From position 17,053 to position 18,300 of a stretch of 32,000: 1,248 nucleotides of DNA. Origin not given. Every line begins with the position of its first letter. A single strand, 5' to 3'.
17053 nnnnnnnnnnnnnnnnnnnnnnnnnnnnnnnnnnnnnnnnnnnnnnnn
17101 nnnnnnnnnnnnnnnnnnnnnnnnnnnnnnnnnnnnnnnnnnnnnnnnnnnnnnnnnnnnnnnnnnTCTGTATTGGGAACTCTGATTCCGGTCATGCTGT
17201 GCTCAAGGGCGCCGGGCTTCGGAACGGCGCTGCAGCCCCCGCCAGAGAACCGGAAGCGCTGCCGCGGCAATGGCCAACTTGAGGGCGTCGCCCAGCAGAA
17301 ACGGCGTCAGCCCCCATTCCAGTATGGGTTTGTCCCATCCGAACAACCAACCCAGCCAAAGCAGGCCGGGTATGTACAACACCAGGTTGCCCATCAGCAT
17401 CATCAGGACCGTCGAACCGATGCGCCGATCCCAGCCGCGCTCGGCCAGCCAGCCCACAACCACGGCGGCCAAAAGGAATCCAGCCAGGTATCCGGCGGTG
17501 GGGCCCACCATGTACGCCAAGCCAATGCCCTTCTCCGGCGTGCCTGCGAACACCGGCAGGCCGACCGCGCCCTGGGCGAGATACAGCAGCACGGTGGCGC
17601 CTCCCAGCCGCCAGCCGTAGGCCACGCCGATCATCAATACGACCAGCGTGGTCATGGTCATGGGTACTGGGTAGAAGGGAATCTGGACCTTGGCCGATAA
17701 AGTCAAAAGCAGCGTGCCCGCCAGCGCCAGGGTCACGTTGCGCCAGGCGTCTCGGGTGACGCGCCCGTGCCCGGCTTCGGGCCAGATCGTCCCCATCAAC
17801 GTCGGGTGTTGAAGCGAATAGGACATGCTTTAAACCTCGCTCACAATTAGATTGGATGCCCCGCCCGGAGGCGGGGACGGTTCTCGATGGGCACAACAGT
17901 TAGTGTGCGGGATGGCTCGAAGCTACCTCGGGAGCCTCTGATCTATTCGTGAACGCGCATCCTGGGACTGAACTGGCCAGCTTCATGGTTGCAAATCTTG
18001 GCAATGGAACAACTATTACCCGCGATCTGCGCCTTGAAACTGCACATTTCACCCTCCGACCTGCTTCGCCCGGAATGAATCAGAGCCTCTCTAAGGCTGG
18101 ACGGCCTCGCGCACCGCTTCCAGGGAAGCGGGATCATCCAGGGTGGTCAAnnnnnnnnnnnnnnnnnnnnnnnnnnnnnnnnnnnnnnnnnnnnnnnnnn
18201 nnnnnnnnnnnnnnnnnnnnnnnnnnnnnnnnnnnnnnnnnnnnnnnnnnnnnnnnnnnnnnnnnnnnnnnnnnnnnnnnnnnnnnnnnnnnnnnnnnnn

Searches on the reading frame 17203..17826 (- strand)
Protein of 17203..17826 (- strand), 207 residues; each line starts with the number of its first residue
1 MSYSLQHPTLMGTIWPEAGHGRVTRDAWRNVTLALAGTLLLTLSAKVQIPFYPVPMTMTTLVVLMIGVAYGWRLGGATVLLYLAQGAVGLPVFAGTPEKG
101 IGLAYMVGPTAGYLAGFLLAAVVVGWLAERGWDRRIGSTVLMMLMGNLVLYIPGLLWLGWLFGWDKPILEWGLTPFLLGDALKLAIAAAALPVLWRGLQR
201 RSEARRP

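Call 14: find_encoding_contigs(protein=window:17203-17826:-, flank=3000, max_places=6)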
Protein window:17203-17826:- (207 aa): 5 contigs read that carry it; 5 places shown.
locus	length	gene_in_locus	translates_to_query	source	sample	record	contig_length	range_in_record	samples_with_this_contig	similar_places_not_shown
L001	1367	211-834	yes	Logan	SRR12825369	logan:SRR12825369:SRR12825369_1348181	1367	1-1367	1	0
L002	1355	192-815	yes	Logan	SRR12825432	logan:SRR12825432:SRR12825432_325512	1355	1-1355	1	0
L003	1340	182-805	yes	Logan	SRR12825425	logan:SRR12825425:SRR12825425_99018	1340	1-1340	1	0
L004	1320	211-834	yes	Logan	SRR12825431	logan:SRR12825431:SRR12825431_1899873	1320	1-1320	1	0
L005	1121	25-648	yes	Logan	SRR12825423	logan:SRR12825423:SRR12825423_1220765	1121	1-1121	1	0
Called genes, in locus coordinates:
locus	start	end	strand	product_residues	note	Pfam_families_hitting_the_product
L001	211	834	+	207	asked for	PF02632:BioY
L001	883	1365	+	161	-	?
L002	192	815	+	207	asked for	PF02632:BioY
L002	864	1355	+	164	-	?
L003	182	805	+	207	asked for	PF02632:BioY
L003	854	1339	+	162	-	?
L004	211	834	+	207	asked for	PF02632:BioY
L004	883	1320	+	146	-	?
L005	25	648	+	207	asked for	PF02632:BioY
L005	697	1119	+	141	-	?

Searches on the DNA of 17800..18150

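Call 9: search_rna_families(source=window, start=17800, end=18150, threshold=evalue, max_evalue=10, show_alignments=3)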
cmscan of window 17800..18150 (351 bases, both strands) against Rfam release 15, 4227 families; matches with E-value up to 10: 2.
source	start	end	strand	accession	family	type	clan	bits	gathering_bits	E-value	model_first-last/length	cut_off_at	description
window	17999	18034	+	RF01302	snoU36a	Gene; snRNA; snoRNA; CD-box;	CL00051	15.2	45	3.1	1-90/90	no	SnoRNA U36a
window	17853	17885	+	RF02975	DUF3800-XI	Gene; sRNA;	-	11.8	37.8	3.4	1-48/48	no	DUF3800-XI RNA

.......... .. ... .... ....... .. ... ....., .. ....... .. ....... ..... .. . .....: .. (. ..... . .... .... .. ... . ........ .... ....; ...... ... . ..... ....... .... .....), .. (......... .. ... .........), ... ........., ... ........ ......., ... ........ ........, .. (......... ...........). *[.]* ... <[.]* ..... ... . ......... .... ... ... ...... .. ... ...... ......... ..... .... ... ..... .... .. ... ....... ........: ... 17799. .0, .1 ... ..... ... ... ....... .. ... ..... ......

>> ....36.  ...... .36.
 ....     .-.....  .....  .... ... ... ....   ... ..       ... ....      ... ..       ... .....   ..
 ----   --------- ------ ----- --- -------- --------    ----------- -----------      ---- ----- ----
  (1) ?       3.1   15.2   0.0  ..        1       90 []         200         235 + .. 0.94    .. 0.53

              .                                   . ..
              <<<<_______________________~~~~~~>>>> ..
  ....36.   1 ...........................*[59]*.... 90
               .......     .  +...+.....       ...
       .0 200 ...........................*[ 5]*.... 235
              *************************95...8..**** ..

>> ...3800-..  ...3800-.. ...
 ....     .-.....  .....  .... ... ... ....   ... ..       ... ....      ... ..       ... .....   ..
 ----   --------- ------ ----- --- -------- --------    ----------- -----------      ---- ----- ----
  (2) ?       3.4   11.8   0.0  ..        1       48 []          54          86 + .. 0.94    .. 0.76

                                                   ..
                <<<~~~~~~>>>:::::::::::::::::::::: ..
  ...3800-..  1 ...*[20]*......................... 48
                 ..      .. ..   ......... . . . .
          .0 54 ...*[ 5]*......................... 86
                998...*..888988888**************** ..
